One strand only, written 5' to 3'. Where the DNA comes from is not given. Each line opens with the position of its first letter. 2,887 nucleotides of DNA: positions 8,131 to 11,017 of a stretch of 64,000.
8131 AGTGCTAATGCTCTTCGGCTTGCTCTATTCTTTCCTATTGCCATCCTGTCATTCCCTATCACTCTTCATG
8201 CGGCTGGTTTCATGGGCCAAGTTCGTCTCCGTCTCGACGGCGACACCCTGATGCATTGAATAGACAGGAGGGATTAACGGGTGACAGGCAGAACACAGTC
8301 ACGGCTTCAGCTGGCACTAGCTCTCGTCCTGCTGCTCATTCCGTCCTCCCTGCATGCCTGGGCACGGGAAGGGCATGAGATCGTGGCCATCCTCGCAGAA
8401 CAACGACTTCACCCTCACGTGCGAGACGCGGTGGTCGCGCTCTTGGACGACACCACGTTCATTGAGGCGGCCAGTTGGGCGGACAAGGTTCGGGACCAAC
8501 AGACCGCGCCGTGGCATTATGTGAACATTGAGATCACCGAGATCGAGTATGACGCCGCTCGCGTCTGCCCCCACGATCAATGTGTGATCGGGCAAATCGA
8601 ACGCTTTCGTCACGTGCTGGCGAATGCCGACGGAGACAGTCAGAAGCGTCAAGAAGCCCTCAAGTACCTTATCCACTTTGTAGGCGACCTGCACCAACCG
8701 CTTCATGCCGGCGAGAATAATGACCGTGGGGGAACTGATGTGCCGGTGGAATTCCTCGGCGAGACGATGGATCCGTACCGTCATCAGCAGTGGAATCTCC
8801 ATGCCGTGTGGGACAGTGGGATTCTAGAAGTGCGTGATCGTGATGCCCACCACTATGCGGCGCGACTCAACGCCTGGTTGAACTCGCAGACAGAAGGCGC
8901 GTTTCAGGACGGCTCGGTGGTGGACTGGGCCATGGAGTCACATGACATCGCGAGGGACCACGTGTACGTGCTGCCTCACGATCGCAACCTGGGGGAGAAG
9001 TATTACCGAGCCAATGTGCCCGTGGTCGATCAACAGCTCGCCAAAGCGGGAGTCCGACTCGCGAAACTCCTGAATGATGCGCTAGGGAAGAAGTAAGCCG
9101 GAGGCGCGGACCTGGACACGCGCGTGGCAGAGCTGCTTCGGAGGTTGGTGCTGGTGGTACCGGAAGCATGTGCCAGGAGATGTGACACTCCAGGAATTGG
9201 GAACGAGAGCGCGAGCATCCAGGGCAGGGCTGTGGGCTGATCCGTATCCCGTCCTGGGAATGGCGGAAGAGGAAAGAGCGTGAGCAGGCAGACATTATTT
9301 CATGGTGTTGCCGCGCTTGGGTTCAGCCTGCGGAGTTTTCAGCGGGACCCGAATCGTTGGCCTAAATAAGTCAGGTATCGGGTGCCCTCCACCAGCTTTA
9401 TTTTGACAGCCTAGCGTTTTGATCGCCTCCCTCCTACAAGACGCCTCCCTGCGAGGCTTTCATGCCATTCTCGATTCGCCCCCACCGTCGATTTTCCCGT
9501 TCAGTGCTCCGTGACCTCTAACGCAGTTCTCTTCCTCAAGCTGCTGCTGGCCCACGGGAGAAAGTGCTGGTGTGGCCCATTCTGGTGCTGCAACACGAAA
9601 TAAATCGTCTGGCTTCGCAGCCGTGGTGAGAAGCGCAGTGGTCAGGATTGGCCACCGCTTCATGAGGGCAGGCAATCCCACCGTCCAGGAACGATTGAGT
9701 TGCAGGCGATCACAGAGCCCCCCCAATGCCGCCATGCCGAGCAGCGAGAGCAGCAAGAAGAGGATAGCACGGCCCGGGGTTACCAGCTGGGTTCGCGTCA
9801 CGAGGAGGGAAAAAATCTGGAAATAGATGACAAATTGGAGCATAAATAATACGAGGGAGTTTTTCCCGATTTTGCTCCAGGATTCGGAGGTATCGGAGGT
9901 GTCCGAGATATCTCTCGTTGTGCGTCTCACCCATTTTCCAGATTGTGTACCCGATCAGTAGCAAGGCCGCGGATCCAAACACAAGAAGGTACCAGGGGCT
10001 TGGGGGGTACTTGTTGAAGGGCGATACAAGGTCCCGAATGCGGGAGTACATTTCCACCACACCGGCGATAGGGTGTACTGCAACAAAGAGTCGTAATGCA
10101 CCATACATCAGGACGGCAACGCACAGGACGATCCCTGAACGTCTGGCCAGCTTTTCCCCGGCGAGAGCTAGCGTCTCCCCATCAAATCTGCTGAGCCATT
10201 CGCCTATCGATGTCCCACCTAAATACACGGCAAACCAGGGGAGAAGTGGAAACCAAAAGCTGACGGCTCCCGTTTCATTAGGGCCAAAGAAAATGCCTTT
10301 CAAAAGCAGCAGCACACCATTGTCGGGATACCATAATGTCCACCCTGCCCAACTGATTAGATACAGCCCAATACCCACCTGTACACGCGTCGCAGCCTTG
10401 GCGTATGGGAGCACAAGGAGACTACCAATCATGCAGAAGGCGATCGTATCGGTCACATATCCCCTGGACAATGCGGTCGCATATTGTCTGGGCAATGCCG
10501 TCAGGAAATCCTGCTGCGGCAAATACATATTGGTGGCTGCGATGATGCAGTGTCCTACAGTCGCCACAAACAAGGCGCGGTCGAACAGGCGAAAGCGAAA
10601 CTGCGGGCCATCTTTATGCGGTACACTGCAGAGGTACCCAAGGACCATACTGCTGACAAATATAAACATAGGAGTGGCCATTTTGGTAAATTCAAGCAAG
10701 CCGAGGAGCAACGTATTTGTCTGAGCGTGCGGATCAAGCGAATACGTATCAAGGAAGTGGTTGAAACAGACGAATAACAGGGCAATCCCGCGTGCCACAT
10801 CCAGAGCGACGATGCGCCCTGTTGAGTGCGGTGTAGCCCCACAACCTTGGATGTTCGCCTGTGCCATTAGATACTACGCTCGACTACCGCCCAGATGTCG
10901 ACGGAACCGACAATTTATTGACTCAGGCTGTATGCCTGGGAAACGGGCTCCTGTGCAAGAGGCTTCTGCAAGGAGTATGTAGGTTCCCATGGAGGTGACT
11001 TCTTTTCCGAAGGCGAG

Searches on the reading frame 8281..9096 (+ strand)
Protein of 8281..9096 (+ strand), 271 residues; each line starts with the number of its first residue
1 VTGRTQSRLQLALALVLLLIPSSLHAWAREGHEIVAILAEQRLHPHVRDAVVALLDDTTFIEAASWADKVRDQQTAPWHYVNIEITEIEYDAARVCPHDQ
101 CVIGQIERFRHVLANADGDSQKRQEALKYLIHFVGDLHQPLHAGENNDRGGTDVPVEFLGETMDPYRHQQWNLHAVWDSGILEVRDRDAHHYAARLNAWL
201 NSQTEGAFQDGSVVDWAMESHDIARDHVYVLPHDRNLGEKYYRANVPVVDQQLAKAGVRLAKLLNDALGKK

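Call 37: search_protein_families(library=pfam, proteins=[window:8281-9096:+], max_evalue=0.001)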
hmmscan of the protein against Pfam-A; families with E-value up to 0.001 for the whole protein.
window:8281-9096:+ (271 aa): 1 family
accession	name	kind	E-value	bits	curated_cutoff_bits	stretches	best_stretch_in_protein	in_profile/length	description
PF02265.22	S1-P1_nuclease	-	1.7e-61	208.7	29.5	1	27-268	1-257/258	S1/P1 Nuclease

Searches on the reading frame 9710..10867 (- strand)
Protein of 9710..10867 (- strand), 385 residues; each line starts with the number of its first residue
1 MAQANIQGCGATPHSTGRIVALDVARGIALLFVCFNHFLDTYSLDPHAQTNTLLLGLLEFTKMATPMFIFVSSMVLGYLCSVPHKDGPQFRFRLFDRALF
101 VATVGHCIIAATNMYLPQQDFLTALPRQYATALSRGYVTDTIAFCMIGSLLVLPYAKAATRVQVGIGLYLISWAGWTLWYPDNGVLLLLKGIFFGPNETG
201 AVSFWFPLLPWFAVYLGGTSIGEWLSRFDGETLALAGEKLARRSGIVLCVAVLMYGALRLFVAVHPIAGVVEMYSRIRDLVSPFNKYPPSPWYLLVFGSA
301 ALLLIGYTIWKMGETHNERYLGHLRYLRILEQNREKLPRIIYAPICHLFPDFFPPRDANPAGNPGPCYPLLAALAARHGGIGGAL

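Call 37: search_protein_families(library=pfam, proteins=[window:9710-10867:-], max_evalue=0.001)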
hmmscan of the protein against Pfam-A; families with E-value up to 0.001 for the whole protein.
window:9710-10867:- (385 aa): 1 family
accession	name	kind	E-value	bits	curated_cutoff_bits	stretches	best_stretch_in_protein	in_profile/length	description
PF07786.18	HGSNAT_cat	-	9.5e-11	42.1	22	1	18-228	1-187/222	Heparan-alpha-glucosaminide N-acetyltransferase, catalytic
